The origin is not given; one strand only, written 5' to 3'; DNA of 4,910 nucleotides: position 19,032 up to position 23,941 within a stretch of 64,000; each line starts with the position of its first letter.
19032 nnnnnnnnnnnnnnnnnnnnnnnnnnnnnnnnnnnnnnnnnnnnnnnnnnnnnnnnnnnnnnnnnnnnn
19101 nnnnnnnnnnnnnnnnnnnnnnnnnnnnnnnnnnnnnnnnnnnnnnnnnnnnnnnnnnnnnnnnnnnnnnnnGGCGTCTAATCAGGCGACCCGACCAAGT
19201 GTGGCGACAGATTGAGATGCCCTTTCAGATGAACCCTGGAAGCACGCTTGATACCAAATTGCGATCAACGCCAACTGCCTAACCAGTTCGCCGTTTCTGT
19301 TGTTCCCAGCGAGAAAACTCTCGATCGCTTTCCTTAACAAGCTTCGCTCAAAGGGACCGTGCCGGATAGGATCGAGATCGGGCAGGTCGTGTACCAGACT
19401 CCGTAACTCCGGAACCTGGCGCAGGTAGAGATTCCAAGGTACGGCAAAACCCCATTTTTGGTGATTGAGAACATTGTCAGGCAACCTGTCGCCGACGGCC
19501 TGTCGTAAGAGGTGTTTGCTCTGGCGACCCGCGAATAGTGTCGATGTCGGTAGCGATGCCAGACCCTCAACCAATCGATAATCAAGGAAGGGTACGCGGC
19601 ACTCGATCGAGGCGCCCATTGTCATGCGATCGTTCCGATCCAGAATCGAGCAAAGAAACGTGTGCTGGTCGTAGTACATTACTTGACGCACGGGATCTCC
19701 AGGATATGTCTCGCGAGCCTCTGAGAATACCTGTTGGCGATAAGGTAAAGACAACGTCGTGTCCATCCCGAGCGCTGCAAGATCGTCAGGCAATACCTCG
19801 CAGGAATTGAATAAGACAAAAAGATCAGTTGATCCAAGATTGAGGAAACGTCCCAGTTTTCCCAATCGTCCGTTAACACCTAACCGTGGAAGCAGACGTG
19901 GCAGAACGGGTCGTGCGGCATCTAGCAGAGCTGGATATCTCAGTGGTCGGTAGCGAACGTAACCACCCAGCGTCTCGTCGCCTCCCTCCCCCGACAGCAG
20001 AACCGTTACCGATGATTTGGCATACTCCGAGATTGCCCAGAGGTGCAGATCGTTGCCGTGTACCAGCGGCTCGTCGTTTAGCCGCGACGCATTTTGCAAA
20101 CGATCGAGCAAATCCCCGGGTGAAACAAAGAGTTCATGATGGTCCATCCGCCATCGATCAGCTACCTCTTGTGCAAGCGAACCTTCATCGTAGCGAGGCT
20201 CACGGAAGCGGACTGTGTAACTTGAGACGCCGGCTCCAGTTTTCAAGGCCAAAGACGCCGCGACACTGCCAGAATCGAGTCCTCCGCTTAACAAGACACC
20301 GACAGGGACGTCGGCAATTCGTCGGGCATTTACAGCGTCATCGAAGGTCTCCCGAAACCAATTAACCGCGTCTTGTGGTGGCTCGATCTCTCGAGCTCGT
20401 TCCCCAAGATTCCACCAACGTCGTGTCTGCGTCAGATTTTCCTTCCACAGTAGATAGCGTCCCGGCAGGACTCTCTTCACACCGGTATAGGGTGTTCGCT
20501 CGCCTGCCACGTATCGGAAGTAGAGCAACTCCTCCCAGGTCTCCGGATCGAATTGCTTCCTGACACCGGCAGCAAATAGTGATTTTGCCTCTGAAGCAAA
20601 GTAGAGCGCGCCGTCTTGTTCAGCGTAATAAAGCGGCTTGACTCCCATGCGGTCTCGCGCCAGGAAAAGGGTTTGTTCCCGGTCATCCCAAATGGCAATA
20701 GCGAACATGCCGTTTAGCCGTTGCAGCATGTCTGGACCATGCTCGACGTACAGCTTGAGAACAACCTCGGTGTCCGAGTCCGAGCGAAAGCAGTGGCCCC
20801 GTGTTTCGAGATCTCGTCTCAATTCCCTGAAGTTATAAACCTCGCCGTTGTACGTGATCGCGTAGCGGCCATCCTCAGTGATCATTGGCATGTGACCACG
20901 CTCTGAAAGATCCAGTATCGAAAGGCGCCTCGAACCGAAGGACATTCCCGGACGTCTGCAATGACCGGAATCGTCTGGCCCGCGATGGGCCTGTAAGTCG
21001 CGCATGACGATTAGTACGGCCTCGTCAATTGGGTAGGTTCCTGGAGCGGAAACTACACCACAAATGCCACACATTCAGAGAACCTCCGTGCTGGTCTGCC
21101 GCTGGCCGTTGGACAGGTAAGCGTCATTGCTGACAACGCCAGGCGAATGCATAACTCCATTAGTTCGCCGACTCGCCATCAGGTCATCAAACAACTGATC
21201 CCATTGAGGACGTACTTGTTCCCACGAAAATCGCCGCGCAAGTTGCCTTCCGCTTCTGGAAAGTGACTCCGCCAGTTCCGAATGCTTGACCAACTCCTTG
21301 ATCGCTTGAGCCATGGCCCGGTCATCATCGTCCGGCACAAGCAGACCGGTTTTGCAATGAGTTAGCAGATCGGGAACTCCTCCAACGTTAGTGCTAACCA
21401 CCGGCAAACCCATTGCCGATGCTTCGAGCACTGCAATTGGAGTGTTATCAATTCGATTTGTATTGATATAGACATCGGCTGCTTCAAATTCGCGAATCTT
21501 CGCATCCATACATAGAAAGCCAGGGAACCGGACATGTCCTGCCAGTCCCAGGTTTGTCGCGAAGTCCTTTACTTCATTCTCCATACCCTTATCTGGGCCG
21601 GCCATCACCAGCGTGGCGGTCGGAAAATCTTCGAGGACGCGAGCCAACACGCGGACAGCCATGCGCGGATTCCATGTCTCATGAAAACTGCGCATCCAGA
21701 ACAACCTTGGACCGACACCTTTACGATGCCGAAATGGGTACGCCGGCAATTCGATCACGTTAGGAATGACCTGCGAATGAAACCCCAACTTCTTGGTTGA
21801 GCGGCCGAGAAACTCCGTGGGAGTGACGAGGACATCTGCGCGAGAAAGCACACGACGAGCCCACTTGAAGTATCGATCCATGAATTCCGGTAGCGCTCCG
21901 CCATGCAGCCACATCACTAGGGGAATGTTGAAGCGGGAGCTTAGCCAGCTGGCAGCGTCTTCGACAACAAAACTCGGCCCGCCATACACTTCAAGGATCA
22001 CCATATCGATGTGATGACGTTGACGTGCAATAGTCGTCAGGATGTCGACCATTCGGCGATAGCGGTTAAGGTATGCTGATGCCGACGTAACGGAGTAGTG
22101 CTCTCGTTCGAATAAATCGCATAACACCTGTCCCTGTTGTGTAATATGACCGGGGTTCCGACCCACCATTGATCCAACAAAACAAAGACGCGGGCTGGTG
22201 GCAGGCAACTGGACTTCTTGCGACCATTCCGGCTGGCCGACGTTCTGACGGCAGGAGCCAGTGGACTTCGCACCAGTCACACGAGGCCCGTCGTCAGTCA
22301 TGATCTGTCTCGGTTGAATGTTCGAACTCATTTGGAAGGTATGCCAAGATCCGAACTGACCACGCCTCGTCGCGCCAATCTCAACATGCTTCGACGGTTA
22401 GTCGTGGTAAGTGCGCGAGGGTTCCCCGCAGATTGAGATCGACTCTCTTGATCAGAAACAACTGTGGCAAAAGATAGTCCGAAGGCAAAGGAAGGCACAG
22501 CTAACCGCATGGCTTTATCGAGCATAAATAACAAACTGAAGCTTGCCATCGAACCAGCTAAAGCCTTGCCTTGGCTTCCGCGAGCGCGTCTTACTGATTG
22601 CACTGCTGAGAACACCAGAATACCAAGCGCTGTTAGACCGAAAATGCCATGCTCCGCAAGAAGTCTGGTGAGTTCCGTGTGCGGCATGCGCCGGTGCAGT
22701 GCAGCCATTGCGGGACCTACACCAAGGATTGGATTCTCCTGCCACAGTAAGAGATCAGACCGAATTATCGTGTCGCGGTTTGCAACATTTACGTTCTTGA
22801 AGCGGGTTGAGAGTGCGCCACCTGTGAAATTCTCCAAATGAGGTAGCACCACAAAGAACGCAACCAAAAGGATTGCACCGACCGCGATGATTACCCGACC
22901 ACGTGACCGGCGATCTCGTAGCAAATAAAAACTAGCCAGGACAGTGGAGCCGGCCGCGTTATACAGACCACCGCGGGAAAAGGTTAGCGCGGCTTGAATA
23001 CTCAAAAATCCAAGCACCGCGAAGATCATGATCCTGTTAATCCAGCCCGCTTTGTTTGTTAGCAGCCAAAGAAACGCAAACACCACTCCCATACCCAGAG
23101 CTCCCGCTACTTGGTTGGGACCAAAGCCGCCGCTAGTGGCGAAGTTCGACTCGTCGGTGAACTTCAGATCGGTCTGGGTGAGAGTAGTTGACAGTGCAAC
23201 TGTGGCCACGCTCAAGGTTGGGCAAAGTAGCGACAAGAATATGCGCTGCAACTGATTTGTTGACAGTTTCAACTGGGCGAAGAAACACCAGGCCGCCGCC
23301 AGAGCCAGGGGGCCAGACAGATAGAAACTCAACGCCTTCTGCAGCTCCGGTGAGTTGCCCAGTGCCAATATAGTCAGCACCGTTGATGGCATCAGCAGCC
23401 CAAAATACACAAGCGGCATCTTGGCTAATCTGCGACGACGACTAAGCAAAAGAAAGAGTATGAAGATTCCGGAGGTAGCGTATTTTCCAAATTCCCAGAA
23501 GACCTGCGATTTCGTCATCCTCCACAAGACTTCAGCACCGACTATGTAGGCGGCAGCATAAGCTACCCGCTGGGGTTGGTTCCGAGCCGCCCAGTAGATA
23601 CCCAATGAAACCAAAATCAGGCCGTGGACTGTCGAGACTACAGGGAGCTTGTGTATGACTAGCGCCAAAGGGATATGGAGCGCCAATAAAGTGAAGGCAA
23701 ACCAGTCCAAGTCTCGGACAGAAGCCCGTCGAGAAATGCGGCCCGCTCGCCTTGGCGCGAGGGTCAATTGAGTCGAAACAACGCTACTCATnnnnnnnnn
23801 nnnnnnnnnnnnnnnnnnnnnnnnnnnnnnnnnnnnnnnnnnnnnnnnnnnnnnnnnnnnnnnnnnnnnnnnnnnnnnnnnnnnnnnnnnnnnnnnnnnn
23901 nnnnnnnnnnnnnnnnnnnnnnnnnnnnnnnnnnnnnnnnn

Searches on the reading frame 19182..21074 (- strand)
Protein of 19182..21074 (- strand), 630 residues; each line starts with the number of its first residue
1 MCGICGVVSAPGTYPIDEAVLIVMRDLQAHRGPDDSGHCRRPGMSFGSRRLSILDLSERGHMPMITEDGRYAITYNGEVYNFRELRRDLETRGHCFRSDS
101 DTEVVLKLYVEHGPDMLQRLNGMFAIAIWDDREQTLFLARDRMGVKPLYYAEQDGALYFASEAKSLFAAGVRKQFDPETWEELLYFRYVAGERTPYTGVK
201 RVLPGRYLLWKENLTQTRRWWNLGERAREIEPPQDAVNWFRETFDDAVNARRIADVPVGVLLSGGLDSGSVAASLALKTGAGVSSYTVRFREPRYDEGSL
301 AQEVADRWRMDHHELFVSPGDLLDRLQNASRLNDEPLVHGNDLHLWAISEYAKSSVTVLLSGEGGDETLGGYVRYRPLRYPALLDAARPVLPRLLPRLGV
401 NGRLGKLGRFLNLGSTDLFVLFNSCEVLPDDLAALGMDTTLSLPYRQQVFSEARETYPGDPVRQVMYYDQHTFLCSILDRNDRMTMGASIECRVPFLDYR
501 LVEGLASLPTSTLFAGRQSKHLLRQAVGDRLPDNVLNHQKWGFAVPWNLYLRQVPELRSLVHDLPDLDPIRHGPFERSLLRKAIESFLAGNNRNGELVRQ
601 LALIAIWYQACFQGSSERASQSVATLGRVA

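Call 46: search_protein_families(library=pfam, proteins=[window:19182-21074:-], max_evalue=0.001)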
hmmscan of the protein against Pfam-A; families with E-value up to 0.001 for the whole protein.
window:19182-21074:- (630 aa): 4 families
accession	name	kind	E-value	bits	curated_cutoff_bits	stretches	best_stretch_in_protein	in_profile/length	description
PF00733.27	Asn_synthase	-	6e-72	243.7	21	1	240-607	2-352/354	Asparagine synthase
PF13537.11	GATase_7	-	7e-48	162.1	25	1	49-167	2-122/123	Glutamine amidotransferase domain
PF13522.11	GATase_6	-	4.7e-44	150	27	1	33-162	1-130/130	Glutamine amidotransferase domain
PF12481.13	DUF3700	-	0.00017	21.6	27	1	116-175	125-184/228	Aluminium induced protein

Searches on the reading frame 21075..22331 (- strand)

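Call 46: search_protein_families(library=pfam, proteins=[window:21075-22331:-], max_evalue=0.001)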
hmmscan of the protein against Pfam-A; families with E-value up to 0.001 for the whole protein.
window:21075-22331:- (418 aa): 6 families
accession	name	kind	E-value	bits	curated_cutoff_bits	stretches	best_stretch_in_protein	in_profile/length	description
PF00534.26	Glycos_transf_1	-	4.5e-28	98.4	26.4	1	215-363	23-171/172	Glycosyl transferases group 1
PF13692.12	Glyco_trans_1_4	-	1.6e-27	97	27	1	209-349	3-141/142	Glycosyl transferases group 1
PF13439.12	Glyco_transf_4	-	3.6e-07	30.8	28.5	1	106-194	71-167/170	Glycosyltransferase Family 4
PF13524.12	Glyco_trans_1_2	-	3.1e-06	27.7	25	1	260-371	27-136/144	Glycosyl transferase-like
PF20706.3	GT4-conflict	-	5.3e-05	22.8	26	1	223-372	215-380/385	Family 4 Glycosyltransferase in conflict systems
PF13579.12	Glyco_trans_4_4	-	0.00014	22.7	29.7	1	83-186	55-149/158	Glycosyl transferase 4-like domain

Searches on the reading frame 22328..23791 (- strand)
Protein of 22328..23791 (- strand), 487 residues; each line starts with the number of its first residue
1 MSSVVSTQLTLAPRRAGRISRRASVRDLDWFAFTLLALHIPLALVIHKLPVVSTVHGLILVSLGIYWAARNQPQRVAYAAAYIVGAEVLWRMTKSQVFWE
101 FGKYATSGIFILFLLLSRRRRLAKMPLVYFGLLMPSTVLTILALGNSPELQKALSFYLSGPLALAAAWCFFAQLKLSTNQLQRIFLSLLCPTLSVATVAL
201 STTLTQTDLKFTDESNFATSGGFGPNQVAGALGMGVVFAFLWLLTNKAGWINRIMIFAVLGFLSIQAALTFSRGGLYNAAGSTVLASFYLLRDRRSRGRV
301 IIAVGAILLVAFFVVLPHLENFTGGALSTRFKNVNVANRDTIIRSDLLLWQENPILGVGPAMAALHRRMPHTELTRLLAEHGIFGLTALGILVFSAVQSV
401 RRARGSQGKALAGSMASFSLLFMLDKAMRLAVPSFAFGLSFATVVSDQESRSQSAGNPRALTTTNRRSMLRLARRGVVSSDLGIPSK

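Call 46: search_protein_families(library=pfam, proteins=[window:22328-23791:-], max_evalue=0.001)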
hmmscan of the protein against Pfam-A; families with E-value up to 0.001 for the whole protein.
window:22328-23791:- (487 aa): 1 family
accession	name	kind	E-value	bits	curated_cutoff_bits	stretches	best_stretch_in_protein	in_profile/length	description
PF04932.20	Wzy_C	-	1.9e-09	37.9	31.7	1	260-388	3-147/149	O-Antigen ligase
